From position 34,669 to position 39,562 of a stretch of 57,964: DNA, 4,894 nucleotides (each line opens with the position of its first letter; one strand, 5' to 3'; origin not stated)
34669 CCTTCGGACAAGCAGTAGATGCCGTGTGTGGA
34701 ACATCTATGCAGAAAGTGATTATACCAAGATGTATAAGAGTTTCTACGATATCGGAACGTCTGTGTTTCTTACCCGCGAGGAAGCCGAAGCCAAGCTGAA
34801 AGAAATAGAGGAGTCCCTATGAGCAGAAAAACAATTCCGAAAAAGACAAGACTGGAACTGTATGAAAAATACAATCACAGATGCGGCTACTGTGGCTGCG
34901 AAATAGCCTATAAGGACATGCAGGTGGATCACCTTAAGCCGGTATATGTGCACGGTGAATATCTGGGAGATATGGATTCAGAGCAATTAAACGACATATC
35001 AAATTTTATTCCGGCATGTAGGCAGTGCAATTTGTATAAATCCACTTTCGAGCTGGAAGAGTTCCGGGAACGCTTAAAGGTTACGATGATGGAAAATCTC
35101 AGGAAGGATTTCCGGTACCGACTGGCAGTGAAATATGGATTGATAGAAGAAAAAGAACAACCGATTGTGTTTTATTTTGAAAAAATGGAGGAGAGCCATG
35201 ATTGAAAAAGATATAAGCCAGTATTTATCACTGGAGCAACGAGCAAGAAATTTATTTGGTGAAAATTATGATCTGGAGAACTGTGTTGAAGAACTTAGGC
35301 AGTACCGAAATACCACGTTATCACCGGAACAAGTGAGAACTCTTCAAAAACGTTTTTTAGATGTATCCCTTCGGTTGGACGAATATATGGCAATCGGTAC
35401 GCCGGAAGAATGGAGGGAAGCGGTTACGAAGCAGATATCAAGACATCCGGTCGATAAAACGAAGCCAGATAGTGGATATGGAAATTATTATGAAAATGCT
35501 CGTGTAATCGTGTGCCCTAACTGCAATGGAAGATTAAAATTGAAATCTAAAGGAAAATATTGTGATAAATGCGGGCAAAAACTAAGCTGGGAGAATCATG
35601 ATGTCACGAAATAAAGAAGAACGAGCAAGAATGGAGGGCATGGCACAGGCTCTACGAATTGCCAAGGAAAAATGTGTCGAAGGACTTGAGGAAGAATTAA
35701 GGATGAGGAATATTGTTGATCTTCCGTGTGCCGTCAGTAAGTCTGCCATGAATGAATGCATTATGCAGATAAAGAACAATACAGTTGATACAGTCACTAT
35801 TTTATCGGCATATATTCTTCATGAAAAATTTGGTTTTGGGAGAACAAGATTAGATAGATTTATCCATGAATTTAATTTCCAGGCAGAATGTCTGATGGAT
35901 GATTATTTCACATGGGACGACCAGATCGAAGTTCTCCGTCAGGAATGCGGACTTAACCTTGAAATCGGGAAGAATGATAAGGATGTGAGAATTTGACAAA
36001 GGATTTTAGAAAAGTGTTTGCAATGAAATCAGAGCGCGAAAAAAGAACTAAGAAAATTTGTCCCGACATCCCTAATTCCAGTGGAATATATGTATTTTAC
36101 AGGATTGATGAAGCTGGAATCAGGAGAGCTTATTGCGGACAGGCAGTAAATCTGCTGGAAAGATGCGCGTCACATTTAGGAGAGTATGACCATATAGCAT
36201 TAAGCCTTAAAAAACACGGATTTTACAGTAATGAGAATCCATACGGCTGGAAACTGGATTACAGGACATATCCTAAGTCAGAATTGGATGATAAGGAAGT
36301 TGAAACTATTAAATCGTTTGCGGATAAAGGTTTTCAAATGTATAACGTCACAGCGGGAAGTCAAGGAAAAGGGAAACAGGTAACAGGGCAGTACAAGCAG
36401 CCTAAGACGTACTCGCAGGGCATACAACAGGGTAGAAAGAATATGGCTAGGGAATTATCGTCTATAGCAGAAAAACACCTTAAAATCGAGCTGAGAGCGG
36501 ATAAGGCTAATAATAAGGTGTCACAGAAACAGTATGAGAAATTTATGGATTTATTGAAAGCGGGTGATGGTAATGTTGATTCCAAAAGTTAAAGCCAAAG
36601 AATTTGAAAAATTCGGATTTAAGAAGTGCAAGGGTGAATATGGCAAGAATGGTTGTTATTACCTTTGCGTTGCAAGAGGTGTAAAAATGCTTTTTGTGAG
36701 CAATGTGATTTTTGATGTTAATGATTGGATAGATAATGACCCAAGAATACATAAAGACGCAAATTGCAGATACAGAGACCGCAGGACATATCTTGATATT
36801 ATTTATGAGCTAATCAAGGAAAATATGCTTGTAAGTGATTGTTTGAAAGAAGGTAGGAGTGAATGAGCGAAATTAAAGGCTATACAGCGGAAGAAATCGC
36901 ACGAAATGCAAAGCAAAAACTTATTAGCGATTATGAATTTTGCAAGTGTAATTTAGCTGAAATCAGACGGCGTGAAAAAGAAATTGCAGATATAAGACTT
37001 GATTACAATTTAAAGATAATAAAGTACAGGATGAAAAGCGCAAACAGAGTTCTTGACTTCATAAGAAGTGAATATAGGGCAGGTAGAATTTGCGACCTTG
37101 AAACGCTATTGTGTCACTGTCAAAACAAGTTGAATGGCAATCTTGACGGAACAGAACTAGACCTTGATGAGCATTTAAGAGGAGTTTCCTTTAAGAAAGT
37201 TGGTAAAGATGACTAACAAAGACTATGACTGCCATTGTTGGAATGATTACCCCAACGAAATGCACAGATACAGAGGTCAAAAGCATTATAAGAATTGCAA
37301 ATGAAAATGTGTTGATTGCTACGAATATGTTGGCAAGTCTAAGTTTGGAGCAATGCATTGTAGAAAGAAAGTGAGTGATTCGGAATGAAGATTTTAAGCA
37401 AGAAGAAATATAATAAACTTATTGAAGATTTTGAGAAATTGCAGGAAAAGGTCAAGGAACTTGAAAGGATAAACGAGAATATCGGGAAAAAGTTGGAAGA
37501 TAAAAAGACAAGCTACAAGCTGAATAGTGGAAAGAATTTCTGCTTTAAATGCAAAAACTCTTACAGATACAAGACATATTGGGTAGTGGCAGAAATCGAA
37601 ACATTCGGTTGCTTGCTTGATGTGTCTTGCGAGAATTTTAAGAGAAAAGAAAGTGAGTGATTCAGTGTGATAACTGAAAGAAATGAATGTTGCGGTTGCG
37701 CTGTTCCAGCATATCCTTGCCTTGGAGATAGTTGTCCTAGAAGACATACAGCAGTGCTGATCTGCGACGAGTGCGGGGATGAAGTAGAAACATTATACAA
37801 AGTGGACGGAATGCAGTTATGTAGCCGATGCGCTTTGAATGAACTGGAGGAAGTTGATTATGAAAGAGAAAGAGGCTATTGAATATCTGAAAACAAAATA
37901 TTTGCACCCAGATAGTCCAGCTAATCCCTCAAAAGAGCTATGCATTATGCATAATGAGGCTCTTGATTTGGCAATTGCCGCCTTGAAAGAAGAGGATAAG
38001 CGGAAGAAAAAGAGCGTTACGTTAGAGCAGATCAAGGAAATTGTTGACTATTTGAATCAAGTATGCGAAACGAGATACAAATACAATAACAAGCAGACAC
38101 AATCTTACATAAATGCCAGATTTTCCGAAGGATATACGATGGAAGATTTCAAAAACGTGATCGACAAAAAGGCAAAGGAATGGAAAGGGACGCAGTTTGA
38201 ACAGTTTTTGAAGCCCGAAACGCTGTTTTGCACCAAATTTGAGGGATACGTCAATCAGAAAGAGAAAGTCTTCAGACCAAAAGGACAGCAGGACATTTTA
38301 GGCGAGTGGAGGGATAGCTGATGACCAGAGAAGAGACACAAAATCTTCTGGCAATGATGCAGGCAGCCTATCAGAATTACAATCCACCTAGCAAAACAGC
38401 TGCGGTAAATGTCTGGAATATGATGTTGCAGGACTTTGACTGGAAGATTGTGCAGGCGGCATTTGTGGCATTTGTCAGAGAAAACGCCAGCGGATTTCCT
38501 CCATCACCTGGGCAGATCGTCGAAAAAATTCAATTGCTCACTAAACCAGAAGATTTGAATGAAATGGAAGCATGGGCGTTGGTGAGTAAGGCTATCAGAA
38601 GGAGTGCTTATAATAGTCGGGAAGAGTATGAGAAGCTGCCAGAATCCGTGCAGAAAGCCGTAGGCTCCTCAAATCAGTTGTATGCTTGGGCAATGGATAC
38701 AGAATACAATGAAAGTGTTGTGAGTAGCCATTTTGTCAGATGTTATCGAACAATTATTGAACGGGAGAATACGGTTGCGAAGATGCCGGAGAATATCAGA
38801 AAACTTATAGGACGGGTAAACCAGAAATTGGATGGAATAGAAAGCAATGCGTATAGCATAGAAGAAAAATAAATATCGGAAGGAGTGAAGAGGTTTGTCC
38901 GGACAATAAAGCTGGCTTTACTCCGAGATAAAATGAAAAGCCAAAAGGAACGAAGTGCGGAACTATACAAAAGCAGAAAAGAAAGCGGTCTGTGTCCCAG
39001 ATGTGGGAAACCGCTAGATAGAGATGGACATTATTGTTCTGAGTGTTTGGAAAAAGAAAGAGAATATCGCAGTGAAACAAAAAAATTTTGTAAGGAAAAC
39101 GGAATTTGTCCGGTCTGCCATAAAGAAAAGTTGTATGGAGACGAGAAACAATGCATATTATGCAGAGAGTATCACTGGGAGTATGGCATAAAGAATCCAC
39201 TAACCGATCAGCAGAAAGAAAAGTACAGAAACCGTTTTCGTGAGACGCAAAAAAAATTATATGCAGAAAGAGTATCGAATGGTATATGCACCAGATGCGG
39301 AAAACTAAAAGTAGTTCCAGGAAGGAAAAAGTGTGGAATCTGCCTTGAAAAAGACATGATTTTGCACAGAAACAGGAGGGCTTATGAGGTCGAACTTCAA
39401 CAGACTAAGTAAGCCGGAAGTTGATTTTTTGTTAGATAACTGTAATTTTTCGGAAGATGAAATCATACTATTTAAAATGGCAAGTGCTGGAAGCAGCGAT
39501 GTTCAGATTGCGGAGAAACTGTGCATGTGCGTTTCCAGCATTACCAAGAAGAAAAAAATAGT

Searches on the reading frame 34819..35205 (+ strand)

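Call 63: search_protein_families(library=pfam, proteins=[window:34819-35205:+], max_evalue=0.01)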
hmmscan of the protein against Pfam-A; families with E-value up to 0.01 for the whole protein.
window:34819-35205:+ (128 aa): 2 families
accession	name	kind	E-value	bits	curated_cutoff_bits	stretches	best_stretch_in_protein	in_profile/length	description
PF01844.29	HNH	-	1.1e-07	32.3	21.4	1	22-75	1-45/47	HNH endonuclease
PF14279.12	HNH_5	-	0.002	18.5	27.5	0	58-85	27-54/56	HNH endonuclease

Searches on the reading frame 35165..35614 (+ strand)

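Call 63: search_protein_families(library=pfam, proteins=[window:35165-35614:+], max_evalue=0.01)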
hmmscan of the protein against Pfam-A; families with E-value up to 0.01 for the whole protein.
window:35165-35614:+ (149 aa): 4 families
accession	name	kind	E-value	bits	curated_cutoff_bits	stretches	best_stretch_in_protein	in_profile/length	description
PF18912.6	DZR_2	-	0.0011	19.2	27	1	115-141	22-47/56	Double zinc ribbon domain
PF12773.13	DZR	-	0.0034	18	27.3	1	117-140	1-22/45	Double zinc ribbon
PF14803.11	Zn_ribbon_Nudix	-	0.0081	16.5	25.6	0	131-143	1-13/34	Nudix N-terminal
PF13248.11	Zn_ribbon_3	-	0.0099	15.8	27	0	113-121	15-23/26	zinc-ribbon domain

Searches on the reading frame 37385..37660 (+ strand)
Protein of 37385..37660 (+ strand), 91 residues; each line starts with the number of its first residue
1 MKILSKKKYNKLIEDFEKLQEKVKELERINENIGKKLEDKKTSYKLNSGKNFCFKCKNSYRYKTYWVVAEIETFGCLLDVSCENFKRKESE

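Call 63: search_protein_families(library=pfam, proteins=[window:37385-37660:+], max_evalue=0.01)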
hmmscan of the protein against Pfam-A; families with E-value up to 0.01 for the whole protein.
window:37385-37660:+ (91 aa): 2 families
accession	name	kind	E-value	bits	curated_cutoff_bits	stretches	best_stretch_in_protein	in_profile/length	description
PF03961.19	FapA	-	0.0021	18.2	31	1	6-71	195-260/272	Flagellar Assembly Protein A beta solenoid domain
PF06005.17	ZapB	-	0.0033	18.3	31.5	1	7-41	11-45/71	Cell division protein ZapB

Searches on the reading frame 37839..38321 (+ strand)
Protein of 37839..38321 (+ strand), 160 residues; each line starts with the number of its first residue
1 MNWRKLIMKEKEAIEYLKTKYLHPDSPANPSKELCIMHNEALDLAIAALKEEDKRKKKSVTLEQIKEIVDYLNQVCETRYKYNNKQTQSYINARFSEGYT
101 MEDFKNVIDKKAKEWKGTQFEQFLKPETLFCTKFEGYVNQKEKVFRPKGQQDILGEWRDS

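Call 34: search_protein_families(library=phrogs, proteins=[window:37839-38321:+], max_evalue=0.001)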
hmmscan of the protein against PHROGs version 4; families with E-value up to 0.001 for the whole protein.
window:37839-38321:+ (160 aa): 6 families
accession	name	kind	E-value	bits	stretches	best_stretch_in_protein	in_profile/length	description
phrog_428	-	DNA, RNA and nucleotide metabolism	5.1e-34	119.2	1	50-143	223-313/455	replication initiation protein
phrog_1163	-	unknown function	5.8e-30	105.9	1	44-152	147-262/273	-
phrog_20981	-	unknown function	1.1e-17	65.6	1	50-143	162-256/293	-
phrog_22793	-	unknown function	1.4e-15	58.3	1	57-151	51-149/177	-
phrog_21472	-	unknown function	0.00012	22.9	1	50-113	170-234/299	-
phrog_16167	-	DNA, RNA and nucleotide metabolism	0.00035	21.4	1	50-141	172-269/315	replication initiation protein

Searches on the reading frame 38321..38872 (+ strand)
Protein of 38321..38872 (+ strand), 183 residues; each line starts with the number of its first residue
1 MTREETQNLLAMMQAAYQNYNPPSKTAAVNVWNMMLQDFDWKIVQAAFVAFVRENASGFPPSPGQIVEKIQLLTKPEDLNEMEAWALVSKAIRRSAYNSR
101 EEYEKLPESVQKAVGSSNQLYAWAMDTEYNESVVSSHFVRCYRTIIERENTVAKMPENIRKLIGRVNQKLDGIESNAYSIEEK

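Call 34: search_protein_families(library=phrogs, proteins=[window:38321-38872:+], max_evalue=0.001)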
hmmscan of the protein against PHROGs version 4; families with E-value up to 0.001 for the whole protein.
window:38321-38872:+ (183 aa): 4 families
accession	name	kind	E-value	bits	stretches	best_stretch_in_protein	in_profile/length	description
phrog_9804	-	unknown function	3.1e-51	175.1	1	1-170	1-175/214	-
phrog_2289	-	DNA, RNA and nucleotide metabolism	1.5e-08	36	1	1-114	1-108/116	helicase loader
phrog_10105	-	unknown function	3.5e-08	34.2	1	1-150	1-146/210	-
phrog_6028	-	unknown function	9.8e-05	22.9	1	1-90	2-87/265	-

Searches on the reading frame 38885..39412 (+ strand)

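Call 26: search_protein_families(library=pfam, proteins=[window:38885-39412:+], max_evalue=0.01)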
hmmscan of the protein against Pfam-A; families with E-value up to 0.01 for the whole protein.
window:38885-39412:+ (175 aa): 3 families
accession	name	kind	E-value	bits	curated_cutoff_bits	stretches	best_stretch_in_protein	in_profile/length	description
PF11290.13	DUF3090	-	0.0012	19.2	27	1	8-51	129-170/170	Protein of unknown function (DUF3090)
PF18912.6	DZR_2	-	0.0014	18.9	27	1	35-55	37-56/56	Double zinc ribbon domain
PF12773.13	DZR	-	0.0092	16.6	27.3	0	37-93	1-44/45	Double zinc ribbon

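Call 34: search_protein_families(library=phrogs, proteins=[window:38885-39412:+], max_evalue=0.001)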
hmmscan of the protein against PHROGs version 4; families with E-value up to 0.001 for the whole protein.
window:38885-39412:+ (175 aa): 0 families
